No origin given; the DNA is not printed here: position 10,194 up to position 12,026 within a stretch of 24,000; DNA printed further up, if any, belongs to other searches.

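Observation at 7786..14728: Sulfation module (PAPS supply + TPR-sulfotransferase) packaged with a PEP-CTERM substrate and PrsT between two housekeeping operons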

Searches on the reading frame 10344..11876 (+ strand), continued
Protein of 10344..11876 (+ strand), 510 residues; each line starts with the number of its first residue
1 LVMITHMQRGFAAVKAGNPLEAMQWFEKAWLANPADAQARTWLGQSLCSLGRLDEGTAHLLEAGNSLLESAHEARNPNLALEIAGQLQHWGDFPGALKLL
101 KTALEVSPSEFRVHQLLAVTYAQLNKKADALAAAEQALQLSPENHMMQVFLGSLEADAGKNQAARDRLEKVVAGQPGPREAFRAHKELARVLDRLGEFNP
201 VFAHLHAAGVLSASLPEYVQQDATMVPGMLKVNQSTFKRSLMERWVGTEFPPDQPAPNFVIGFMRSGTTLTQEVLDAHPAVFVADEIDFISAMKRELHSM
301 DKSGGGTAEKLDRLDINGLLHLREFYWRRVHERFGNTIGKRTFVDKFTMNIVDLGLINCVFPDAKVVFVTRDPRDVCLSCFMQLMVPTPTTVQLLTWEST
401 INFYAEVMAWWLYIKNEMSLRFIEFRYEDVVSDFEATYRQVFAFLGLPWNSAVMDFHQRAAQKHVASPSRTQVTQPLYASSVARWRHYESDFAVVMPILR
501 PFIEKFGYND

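Call 10: find_encoding_contigs(protein=P0001, flank=10000, max_places=3)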
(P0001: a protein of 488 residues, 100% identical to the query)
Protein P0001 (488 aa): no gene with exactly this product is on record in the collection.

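Call 11: find_encoding_contigs(protein=P0009, flank=10000, max_places=3)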
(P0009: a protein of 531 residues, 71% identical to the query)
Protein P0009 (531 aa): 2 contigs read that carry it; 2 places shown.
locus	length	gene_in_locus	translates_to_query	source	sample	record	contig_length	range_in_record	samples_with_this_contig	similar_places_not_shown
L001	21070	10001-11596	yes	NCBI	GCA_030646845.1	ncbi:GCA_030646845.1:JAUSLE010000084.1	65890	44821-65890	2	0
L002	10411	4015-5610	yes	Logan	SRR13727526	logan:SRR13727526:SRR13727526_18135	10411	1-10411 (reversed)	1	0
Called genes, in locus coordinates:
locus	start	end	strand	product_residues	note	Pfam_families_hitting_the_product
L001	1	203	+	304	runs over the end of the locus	PF00561:Abhydrolase_1, PF12146:Hydrolase_4 (weak), PF12697:Abhydrolase_6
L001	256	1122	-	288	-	PF03279:Lip_A_acyltrans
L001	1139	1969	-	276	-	PF03279:Lip_A_acyltrans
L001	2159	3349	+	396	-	PF00438:S-AdoMet_synt_N, PF02772:S-AdoMet_synt_M, PF02773:S-AdoMet_synt_C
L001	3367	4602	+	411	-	PF01075:Glyco_transf_9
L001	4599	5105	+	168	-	PF04138:GtrA_DPMS_TM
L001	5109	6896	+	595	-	PF02366:PMT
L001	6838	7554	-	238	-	-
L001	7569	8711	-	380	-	PF13088:BNR_2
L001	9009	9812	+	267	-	PF07589:PEP_exosort_dom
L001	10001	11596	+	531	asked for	PF00515:TPR_1 (faint), PF07719:TPR_2 (faint), PF13181:TPR_8 (faint), PF13414:TPR_11 (faint), PF13428:TPR_14 (faint), PF13432:TPR_16 (faint), PF00685:Sulfotransfer_1, PF13469:Sulfotransfer_3, +3 more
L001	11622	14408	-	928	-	PF12895:ANAPC3 (faint), PF00515:TPR_1 (faint), PF07719:TPR_2 (faint), PF13176:TPR_7 (faint), PF13414:TPR_11 (weak), PF14559:TPR_19 (weak), PF04733:Coatomer_E (weak), PF14559:TPR_19 (weak), +13 more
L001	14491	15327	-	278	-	PF00459:Inositol_P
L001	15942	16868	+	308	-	PF01507:PAPS_reduct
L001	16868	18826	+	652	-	PF00009:GTP_EFTU, PF01926:MMR_HSR1 (faint), PF03144:GTP_EFTU_D2, PF22594:GTP-eEF1A_C, PF01583:APS_kinase, PF13671:AAA_33 (weak)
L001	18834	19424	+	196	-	PF01553:Acyltransferase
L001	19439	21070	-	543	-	PF07733:DNA_pol3_alpha, PF17657:DNA_pol3_finger, PF14579:HHH_6, PF01336:tRNA_anti-codon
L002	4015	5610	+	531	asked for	PF00515:TPR_1 (faint), PF07719:TPR_2 (faint), PF13181:TPR_8 (faint), PF13414:TPR_11 (faint), PF13428:TPR_14 (faint), PF13432:TPR_16 (faint), PF00685:Sulfotransfer_1, PF13469:Sulfotransfer_3, +3 more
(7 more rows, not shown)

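Call 12: find_encoding_contigs(protein=P0058, flank=10000, max_places=3)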
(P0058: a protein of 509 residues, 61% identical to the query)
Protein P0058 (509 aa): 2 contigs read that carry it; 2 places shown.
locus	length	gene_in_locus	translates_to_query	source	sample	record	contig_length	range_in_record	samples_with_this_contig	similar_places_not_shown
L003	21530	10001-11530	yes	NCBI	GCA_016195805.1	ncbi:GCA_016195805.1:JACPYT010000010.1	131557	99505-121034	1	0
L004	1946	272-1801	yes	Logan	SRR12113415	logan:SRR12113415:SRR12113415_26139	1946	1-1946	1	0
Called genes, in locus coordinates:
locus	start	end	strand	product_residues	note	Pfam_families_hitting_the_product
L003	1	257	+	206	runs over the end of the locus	PF04350:PilO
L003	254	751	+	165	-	PF04351:PilP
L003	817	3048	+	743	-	PF11741:AMIN, PF21305:type_II_gspD_N0 (weak), PF07660:STN, PF03958:Secretin_N, PF00263:Secretin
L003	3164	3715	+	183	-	PF13238:AAA_18 (weak), PF13671:AAA_33 (faint), PF01202:SKI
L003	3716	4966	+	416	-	-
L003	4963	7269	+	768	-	PF04892:VanZ-LLP1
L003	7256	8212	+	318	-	-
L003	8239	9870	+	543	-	PF14306:PUA_2, PF01747:ATP-sulfurylase, PF01583:APS_kinase, PF13671:AAA_33 (weak)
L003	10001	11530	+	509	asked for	PF07719:TPR_2 (faint), PF12895:ANAPC3 (faint), PF13428:TPR_14 (faint), PF13432:TPR_16 (faint), PF14559:TPR_19 (faint), PF00685:Sulfotransfer_1, PF13469:Sulfotransfer_3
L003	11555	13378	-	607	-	PF13424:TPR_12, PF17874:TPR_MalT (weak), PF13414:TPR_11, PF13432:TPR_16, PF14559:TPR_19, PF13432:TPR_16, PF00685:Sulfotransfer_1, PF13469:Sulfotransfer_3, +20 more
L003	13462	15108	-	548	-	PF12569:NatA_aux_su (weak), PF23914:TPR_CcmH_CycH (weak), PF07719:TPR_2 (weak), PF13424:TPR_12 (weak), PF13432:TPR_16, PF14559:TPR_19, PF00685:Sulfotransfer_1, PF13469:Sulfotransfer_3, +14 more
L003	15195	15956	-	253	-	PF07589:PEP_exosort_dom (weak)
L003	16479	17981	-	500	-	PF00474:SSF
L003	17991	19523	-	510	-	PF03109:ABC1, PF27536:UbiB_helical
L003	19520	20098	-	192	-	-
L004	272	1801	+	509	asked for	PF07719:TPR_2 (faint), PF12895:ANAPC3 (faint), PF13428:TPR_14 (faint), PF13432:TPR_16 (faint), PF14559:TPR_19 (faint), PF00685:Sulfotransfer_1, PF13469:Sulfotransfer_3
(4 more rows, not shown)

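Call 14: find_encoding_contigs(protein=P0107, flank=10000, max_places=2)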
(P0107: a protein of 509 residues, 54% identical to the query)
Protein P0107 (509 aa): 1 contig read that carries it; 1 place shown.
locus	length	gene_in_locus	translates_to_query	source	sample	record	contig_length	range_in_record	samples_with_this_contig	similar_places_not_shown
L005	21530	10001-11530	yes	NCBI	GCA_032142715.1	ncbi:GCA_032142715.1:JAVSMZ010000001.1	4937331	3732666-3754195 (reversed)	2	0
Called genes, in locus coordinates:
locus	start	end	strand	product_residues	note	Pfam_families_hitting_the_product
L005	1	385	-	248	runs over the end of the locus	-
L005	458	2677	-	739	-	PF03150:CCP_MauG (weak)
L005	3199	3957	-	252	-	-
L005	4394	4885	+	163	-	PF00578:AhpC-TSA, PF08534:Redoxin, PF00085:Thioredoxin, PF13905:Thioredoxin_8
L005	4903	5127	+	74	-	PF14086:DUF4266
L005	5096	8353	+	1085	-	PF12094:DUF3570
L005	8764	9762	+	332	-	-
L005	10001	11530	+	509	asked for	PF00515:TPR_1 (faint), PF07719:TPR_2 (faint), PF12895:ANAPC3 (faint), PF13181:TPR_8 (faint), PF13371:TPR_9 (faint), PF13414:TPR_11 (faint), PF00685:Sulfotransfer_1, PF13469:Sulfotransfer_3, +4 more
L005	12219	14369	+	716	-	PF00034:Cytochrom_C (faint)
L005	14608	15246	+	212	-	-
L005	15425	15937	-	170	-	-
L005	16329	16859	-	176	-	-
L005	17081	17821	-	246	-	PF03309:Pan_kinase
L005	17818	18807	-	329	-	PF08279:HTH_11, PF03099:BPL_LplA_LipB, PF02237:BPL_C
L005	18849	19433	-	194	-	PF07238:PilZ (weak)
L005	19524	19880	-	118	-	PF02635:DsrE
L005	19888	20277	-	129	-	PF02635:DsrE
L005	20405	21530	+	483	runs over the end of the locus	PF01435:Peptidase_M48, PF13428:TPR_14 (faint), PF12895:ANAPC3 (faint), PF07719:TPR_2 (faint), PF13432:TPR_16 (faint), PF23914:TPR_CcmH_CycH (weak), PF14559:TPR_19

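Call 15: find_encoding_contigs(protein=P0081, flank=10000, max_places=2)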
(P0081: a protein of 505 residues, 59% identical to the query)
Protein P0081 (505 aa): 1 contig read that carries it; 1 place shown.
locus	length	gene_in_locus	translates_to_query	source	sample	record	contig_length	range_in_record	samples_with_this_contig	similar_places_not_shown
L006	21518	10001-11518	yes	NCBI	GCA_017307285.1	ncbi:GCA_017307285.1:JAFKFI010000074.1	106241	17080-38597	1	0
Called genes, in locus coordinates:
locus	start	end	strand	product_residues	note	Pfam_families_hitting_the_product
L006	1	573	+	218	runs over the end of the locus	PF01914:MarC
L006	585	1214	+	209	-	PF01810:LysE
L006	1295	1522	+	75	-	PF04365:BrnT_toxin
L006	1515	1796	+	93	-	PF14384:BrnA_antitoxin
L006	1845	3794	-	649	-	PF16177:ACAS_N, PF00501:AMP-binding, PF13193:AMP-binding_C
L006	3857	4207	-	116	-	PF00355:Rieske (weak)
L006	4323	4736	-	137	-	PF01878:EVE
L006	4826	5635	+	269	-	PF01578:Cytochrom_C_asm, PF27518:CcmC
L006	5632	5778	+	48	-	-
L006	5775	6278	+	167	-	PF03100:CcmE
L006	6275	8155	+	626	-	PF01578:Cytochrom_C_asm, PF16327:CcmF_C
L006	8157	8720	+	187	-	PF08534:Redoxin, PF00578:AhpC-TSA, PF00085:Thioredoxin (faint)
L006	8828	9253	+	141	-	PF03918:CcmH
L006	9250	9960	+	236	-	-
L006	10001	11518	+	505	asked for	PF00515:TPR_1 (faint), PF07719:TPR_2 (faint), PF12895:ANAPC3 (faint), PF13414:TPR_11 (faint), PF13428:TPR_14 (faint), PF14559:TPR_19, PF00685:Sulfotransfer_1, PF13469:Sulfotransfer_3, +3 more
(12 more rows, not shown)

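Call 16: find_encoding_contigs(protein=P0005, flank=10000, max_places=2)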
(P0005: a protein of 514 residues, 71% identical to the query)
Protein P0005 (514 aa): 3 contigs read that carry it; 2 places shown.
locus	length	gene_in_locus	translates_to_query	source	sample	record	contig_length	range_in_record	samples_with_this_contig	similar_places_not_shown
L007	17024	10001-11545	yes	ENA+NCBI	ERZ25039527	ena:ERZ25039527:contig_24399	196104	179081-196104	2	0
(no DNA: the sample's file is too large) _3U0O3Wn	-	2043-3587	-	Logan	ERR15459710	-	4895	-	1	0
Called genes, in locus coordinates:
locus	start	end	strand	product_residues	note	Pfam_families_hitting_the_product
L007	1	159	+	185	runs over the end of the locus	PF00698:Acyl_transf_1 (weak)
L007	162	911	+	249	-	PF00106:adh_short, PF08659:KR, PF13561:adh_short_C2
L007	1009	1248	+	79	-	PF23297:ACP_SdgA_C (weak), PF00550:PP-binding, PF14573:PP-binding_2 (weak)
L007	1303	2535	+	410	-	PF00109:ketoacyl-synt, PF02801:Ketoacyl-synt_C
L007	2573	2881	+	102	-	-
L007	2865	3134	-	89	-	PF02910:Succ_DH_flav_C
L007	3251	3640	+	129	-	-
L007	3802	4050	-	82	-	PF00890:FAD_binding_2 (weak)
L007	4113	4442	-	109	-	PF00890:FAD_binding_2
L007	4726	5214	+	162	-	PF04542:Sigma70_r2, PF08281:Sigma70_r4_2, PF04545:Sigma70_r4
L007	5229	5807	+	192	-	PF03872:RseA_N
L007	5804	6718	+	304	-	PF03888:MucB_RseB, PF17188:MucB_RseB_C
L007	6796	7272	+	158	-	PF04246:RseC_MucC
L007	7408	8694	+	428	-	PF00089:Trypsin, PF10459:Peptidase_S46 (faint), PF13365:Trypsin_2, PF00595:PDZ, PF13180:PDZ_2, PF17820:PDZ_6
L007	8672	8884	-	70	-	-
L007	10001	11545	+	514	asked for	PF00515:TPR_1 (faint), PF07719:TPR_2 (faint), PF13424:TPR_12 (faint), PF13428:TPR_14 (faint), PF13432:TPR_16 (faint), PF14559:TPR_19 (weak), PF00685:Sulfotransfer_1, PF13469:Sulfotransfer_3, +3 more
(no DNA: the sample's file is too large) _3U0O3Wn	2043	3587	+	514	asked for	PF00515:TPR_1 (faint), PF07719:TPR_2 (faint), PF13424:TPR_12 (faint), PF13428:TPR_14 (faint), PF13432:TPR_16 (faint), PF14559:TPR_19 (weak), PF00685:Sulfotransfer_1, PF13469:Sulfotransfer_3, +3 more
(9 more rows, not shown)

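Call 20: find_related_loci(query=A2, collection=genome_contigs, flank=10000)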
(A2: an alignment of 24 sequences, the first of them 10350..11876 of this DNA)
Query A2 (508 aa) in genome_contigs; peptide patterns used: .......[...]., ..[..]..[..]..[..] (x = any residue, [..] = any of these).
599 stretches matched a pattern (row limit reached: there are more); 471 encode a relative of the query (tblastn E <= 1e-3); the best 80 are kept; 80 distinct loci.
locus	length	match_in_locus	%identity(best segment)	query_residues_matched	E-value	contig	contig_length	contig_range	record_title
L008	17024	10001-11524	71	1-508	0e+0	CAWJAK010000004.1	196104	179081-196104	MAG: uncultured proteobacterium isolate MFD04716.bin.2.51 genome assembly, contig: contig_24399, whole genome shotgun se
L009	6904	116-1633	69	1-506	0e+0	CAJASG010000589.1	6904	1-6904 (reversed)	MAG: uncultured beta proteobacterium isolate Loc090519-6m_bin-0010 genome assembly, contig: bin-0010:589/792, whole geno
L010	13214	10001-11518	61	1-506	0e+0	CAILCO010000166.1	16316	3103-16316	MAG: uncultured Sterolibacterium sp. isolate MJ-2014-D4_bin-427 genome assembly, contig: bin-427:166/176, whole genome s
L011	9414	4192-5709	60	1-506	0e+0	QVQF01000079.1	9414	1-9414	MAG: Methylococcales bacterium isolate AMbin149 contig12562, whole genome shotgun sequence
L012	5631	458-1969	63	1-506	0e+0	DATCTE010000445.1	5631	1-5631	MAG TPA_asm: Thiobacillus sp. isolate SMAG_U7323 k141_99389, whole genome shotgun sequence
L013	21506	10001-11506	61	5-506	0e+0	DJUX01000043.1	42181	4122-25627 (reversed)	MAG TPA_asm: Dechloromonas sp. UBA6271 UBA6271_contig_8, whole genome shotgun sequence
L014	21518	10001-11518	61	1-506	0e+0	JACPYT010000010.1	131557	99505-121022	MAG: Hydrogenophilales bacterium isolate NC_groundwater_870_Pr1_S2p5_64_29 Montesol18_S2p5_coassembly_scaffold_437072, w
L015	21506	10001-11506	61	5-506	0e+0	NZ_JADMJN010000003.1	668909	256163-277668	MAG: Rhodoferax sp. isolate MAG_33 NODE_8_length_668909_cov_46.163213, whole genome shotgun sequence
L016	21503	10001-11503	61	6-506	0e+0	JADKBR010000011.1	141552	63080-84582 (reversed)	MAG: Candidatus Dechloromonas phosphorivorans isolate OdNE_18-Q3-R46-58_BAT3C.305 tig00009000-10-1414430, whole genome s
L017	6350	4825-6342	59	1-506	0e+0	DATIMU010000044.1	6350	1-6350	MAG TPA_asm: Acetobacteraceae bacterium isolate SMAG_U15778 k141_4926118, whole genome shotgun sequence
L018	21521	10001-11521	58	1-507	0e+0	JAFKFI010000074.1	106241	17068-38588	MAG: Alphaproteobacteria bacterium isolate SCN18_30_10_14_R2_B_67_12_A SCN18_30_10_14_R2_B_scaffold_731, whole genome sh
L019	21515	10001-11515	58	1-505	0e+0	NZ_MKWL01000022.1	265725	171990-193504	MAG: Thiobacillus sp. 0-1251 scnpilot_expt_500_bf_sub50_scaffold_8, whole genome shotgun sequence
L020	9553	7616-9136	57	1-508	0e+0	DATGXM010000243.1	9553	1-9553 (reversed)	MAG TPA_asm: Azonexus sp. isolate SMAG_U10609 k141_474763, whole genome shotgun sequence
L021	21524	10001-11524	56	1-507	0e+0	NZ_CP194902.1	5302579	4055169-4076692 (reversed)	Methylocaldum sp. GT1BB plasmid unnamed, complete sequence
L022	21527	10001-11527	55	1-508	0e+0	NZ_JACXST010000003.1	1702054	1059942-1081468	Methylomonas fluvii strain EbB scaffold3, whole genome shotgun sequence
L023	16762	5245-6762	56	2-508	0e+0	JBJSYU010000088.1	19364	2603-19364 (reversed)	MAG: Candidatus Methylumidiphilus sp. isolate samp_4434_semibin_86 samp_4434_329105, whole genome shotgun sequence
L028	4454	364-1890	52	1-508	0e+0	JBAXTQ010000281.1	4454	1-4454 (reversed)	MAG: Methylococcaceae bacterium isolate ELA639 MAG639_281, whole genome shotgun sequence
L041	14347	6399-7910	51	5-507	3e-175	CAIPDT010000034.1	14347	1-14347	MAG: uncultured Methylococcaceae bacterium isolate MJ110712A_bin-036 genome assembly, contig: bin-036:034/179, whole gen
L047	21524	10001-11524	51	1-507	1e-169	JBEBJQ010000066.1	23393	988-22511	MAG: Methylococcales bacterium isolate TF_1 NODE_904_length_23393_cov_11.235554, whole genome shotgun sequence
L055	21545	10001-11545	46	1-506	4e-141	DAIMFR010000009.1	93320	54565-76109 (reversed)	MAG TPA_asm: Rubrivivax sp. isolate CTOTU2301 NODE_98_length_93320_cov_13.880405, whole genome shotgun sequence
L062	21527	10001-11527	52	1-508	4e-180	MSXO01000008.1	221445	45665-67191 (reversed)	MAG: Proteobacteria bacterium ST_bin11 39, whole genome shotgun sequence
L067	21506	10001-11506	39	5-506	4e-121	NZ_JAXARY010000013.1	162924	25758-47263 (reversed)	Methylomonas defluvii strain OY6 NODE_13_length_162924_cov_125.419028, whole genome shotgun sequence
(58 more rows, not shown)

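Call 76: search_protein_families(library=pfam, proteins=[L001:11622-14408:-], max_evalue=0.0001)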
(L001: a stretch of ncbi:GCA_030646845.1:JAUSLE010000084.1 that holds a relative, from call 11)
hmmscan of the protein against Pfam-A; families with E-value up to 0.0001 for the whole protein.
L001:11622-14408:- (928 aa): 22 families
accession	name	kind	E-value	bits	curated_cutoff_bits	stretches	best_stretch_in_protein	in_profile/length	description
PF14559.12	TPR_19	-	8.1e-47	157.9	25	3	385-443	4-62/68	Tetratricopeptide repeat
PF13428.12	TPR_14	-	8.4e-37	122.3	23.5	0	611-654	1-44/44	Tetratricopeptide repeat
PF13432.12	TPR_16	-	2.8e-26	92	32.7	0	39-100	2-63/65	Tetratricopeptide repeat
PF23914.1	TPR_CcmH_CycH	-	2.9e-17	63.4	42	0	165-251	14-99/158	Cytochrome c-type biogenesis protein H TPR domain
PF07719.23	TPR_2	-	3.4e-17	61.5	27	0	846-878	1-33/34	Tetratricopeptide repeat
PF13431.12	TPR_17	-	4.8e-17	61.2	24.4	0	801-830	1-30/34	Tetratricopeptide repeat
PF13414.12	TPR_11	-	6.8e-15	54.9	26.8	1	41-78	1-38/42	TPR repeat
PF12895.13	ANAPC3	-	5.4e-14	52.7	27.2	0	829-904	6-80/82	Anaphase-promoting complex, cyclosome, subunit 3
PF24575.1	TPR_Slam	-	3e-13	50.6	35.2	0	778-833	45-101/104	Surface lipoprotein assembly modifier, N-terminal TPR repeats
PF13424.12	TPR_12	-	8.4e-13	48.8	30.1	0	693-739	25-72/77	Tetratricopeptide repeat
PF25064.1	ARM_TT21_5th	-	5.9e-12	46.4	27.8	0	385-437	14-66/117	TT21 fifth ARM repeats domain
PF13429.12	TPR_15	-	1.1e-09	38.5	26.2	0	760-901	131-269/280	Tetratricopeptide repeat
PF13181.12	TPR_8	-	4.4e-09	36.2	25.7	0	848-878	3-33/34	Tetratricopeptide repeat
PF25062.1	ARM_TT21_N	-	5.5e-08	33.3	40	0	368-480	23-140/222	Tetratricopeptide repeat protein 21 N-terminal ARM repeat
PF04733.20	Coatomer_E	-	5.5e-08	33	21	1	701-867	90-256/290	Coatomer epsilon subunit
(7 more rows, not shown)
